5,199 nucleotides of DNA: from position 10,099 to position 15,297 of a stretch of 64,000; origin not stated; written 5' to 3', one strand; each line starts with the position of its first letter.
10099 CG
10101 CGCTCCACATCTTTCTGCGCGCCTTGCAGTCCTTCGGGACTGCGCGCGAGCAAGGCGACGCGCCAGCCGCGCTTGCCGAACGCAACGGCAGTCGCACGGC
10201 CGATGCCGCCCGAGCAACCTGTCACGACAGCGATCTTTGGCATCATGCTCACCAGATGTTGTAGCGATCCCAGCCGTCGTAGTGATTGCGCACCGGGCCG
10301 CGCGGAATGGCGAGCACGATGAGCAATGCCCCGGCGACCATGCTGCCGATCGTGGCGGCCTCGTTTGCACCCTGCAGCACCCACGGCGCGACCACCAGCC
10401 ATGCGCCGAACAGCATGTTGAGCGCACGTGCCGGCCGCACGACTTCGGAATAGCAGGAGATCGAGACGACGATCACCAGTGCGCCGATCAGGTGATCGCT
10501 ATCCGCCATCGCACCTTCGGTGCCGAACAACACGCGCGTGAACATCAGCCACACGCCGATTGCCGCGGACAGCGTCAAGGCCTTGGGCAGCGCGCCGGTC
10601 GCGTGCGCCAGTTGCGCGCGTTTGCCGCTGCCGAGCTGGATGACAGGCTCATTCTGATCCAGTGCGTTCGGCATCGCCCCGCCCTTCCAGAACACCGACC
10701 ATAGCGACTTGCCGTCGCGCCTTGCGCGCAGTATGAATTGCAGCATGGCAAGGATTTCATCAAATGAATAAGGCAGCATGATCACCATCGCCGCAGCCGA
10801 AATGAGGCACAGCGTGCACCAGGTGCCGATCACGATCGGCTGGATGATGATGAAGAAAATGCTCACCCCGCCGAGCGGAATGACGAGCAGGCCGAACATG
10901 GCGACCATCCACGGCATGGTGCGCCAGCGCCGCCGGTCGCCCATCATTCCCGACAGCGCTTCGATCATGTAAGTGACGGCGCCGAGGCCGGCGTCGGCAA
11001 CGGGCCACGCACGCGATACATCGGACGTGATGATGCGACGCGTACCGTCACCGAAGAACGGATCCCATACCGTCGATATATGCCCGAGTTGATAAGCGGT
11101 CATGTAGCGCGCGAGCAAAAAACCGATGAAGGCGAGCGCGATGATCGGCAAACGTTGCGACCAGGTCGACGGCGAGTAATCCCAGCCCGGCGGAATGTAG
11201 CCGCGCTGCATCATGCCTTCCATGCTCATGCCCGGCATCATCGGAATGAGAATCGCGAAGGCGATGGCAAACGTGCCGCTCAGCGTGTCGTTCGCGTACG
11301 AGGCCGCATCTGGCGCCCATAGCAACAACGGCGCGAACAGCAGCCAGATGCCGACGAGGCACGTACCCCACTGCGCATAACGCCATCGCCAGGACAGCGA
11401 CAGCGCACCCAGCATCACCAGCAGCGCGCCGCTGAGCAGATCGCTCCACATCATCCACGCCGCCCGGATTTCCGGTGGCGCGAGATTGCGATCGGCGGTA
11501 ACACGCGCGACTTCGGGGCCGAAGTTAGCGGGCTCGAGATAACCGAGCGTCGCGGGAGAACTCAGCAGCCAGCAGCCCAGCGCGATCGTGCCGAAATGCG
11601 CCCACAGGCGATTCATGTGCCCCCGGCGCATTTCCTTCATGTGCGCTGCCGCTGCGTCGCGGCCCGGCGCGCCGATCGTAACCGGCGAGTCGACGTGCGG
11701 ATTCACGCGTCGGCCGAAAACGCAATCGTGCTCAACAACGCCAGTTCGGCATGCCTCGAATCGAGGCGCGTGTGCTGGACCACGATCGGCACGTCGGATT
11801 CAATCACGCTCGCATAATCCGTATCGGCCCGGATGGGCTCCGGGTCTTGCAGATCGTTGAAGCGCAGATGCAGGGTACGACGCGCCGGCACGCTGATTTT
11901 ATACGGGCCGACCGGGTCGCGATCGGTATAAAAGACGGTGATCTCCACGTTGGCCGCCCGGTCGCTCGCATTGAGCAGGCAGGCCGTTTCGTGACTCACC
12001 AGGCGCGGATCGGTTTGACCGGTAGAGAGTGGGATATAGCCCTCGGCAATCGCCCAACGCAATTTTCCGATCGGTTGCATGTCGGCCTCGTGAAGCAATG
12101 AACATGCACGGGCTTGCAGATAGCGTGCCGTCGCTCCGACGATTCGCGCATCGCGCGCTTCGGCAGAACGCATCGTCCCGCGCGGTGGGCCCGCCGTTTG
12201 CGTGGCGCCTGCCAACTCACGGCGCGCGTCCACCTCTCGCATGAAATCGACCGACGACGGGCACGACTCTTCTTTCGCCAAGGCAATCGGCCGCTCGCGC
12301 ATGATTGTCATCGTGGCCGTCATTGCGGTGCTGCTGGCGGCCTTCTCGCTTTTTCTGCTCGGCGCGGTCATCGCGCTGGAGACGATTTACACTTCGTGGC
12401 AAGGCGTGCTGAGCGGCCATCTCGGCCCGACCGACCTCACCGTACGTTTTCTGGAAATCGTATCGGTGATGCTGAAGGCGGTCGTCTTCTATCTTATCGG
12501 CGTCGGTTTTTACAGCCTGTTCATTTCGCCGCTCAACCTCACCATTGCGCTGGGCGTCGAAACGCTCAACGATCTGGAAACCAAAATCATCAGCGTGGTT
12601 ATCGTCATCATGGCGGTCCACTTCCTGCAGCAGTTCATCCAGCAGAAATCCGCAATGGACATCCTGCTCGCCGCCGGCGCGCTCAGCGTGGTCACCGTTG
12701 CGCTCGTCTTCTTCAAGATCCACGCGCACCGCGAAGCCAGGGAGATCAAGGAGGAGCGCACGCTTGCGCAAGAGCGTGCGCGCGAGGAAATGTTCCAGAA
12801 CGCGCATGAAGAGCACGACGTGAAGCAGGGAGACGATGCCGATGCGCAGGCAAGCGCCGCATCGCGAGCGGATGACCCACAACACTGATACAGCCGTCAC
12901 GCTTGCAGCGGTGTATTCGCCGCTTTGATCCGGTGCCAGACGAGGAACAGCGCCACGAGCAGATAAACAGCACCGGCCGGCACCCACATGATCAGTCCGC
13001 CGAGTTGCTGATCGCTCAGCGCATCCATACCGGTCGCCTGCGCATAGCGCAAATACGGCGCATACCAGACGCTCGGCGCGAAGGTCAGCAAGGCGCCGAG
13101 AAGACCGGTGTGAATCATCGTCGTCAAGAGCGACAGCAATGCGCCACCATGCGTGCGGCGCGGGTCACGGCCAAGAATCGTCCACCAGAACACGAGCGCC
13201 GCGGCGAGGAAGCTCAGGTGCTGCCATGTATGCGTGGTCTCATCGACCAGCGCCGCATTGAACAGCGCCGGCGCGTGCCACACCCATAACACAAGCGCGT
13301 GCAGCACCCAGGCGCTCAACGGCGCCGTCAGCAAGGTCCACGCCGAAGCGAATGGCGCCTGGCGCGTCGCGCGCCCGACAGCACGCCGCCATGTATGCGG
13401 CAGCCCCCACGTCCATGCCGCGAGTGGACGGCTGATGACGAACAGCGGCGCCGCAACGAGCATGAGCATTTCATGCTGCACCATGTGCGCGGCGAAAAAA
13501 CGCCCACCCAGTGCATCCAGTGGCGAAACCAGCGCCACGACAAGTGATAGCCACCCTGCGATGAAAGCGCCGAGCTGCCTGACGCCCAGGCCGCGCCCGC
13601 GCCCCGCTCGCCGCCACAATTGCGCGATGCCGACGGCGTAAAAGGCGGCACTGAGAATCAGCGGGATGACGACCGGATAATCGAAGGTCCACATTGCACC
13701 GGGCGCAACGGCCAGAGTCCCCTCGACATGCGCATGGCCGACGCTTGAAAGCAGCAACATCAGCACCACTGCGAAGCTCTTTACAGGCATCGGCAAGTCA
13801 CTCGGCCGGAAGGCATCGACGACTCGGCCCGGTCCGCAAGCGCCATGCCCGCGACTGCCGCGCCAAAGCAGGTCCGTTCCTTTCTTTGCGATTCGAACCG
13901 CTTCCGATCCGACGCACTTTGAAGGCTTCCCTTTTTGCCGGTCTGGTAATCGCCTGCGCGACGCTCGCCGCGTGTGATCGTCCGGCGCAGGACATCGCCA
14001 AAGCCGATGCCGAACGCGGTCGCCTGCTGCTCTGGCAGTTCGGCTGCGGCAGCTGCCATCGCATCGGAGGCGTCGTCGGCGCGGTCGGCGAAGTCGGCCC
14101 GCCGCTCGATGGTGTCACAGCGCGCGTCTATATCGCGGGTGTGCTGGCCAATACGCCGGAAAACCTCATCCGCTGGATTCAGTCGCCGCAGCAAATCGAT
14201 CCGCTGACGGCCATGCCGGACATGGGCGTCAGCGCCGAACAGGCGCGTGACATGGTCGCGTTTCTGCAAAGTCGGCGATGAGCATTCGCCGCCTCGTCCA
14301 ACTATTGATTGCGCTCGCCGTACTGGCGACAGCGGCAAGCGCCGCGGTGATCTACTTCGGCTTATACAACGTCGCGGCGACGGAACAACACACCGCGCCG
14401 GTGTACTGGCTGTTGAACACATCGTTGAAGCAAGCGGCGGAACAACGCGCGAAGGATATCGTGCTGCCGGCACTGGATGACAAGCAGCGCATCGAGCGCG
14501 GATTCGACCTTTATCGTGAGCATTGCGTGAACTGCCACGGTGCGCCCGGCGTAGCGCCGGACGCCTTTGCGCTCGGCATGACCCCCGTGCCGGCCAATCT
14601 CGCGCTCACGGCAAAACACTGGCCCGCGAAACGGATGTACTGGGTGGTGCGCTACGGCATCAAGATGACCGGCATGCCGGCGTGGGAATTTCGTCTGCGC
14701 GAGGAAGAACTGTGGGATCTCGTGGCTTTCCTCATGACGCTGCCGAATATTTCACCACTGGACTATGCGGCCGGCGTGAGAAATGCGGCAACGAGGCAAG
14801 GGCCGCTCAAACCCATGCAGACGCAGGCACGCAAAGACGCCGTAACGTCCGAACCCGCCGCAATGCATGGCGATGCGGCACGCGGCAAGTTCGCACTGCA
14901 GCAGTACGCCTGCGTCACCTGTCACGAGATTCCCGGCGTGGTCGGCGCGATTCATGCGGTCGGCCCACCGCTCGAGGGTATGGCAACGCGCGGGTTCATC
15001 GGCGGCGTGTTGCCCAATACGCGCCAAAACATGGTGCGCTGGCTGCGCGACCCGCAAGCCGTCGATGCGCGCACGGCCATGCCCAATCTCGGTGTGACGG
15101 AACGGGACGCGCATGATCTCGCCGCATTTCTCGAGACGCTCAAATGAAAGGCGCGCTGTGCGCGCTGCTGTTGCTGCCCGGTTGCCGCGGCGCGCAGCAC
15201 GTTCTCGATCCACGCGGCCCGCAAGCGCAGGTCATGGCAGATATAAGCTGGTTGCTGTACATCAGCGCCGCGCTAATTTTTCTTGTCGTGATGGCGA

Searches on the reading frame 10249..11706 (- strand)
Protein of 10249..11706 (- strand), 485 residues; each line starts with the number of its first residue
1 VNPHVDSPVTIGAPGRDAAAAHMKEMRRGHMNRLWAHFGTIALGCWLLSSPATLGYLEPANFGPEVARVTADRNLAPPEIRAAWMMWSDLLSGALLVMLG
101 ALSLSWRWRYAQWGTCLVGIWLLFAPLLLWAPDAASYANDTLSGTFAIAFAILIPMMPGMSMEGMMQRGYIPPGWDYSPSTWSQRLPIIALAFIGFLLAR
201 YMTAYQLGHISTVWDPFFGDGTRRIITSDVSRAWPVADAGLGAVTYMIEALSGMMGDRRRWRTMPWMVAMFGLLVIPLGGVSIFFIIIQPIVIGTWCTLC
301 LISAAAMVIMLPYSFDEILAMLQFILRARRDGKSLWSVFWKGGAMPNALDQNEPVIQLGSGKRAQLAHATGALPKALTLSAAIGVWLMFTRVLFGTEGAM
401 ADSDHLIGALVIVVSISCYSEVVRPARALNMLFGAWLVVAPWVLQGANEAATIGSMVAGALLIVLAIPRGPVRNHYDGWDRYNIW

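Call 33: search_protein_families(library=pfam, proteins=[window:10249-11706:-], max_evalue=0.0001)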
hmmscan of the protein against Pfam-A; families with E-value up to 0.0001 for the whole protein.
window:10249-11706:- (485 aa): 2 families
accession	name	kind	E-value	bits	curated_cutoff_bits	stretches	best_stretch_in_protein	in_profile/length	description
PF07884.19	VKOR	-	4.8e-23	82.2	27.5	1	187-314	2-133/134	Vitamin K epoxide reductase family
PF03779.20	SPW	-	2.3e-20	73.3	31.5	2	379-466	5-92/93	SPW repeat domain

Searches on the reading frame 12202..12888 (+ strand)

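Call 82: search_protein_families(library=pfam, proteins=[window:12202-12888:+], max_evalue=0.0001)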
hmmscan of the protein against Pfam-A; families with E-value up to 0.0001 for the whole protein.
window:12202-12888:+ (228 aa): 1 family
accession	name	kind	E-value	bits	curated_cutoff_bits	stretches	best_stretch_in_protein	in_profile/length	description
PF03350.21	UPF0114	-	2.3e-21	76.6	23.1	1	30-145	2-117/117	Uncharacterized protein family, UPF0114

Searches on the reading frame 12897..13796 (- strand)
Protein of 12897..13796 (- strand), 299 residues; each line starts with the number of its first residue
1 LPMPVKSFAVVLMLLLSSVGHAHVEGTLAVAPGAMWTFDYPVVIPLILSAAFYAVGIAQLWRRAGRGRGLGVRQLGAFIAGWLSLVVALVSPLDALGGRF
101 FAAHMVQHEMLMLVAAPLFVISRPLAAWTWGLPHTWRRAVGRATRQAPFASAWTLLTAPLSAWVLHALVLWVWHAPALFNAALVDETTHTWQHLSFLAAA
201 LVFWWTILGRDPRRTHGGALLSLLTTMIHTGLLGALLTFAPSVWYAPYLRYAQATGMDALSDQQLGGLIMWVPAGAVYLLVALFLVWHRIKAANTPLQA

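Call 82: search_protein_families(library=pfam, proteins=[window:12897-13796:-], max_evalue=0.0001)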
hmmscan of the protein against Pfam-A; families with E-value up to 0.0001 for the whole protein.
window:12897-13796:- (299 aa): 1 family
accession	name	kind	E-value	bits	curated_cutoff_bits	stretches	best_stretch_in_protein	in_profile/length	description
PF09678.15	Caa3_CtaG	-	3.4e-56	190.7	27.7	1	51-290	1-235/237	Cytochrome c oxidase caa3 assembly factor (Caa3_CtaG)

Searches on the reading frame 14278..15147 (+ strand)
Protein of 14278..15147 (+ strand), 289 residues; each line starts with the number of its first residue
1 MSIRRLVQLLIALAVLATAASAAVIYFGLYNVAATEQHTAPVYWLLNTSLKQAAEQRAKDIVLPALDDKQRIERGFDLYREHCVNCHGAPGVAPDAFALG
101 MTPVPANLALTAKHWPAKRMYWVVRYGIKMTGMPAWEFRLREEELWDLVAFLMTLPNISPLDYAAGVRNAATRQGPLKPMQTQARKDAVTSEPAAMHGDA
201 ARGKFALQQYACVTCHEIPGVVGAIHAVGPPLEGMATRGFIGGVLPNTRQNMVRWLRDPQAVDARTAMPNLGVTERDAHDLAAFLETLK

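Call 33: search_protein_families(library=pfam, proteins=[window:14278-15147:+], max_evalue=0.0001)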
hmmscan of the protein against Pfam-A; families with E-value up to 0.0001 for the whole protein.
window:14278-15147:+ (289 aa): 2 families
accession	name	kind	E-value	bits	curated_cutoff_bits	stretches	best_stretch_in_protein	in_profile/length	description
PF13442.11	Cytochrome_CBB3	-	1.2e-21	77.2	27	1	71-152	2-68/68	Cytochrome C oxidase, cbb3-type, subunit III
PF00034.26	Cytochrom_C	-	2e-15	58.3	21.3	1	72-155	1-89/90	Cytochrome c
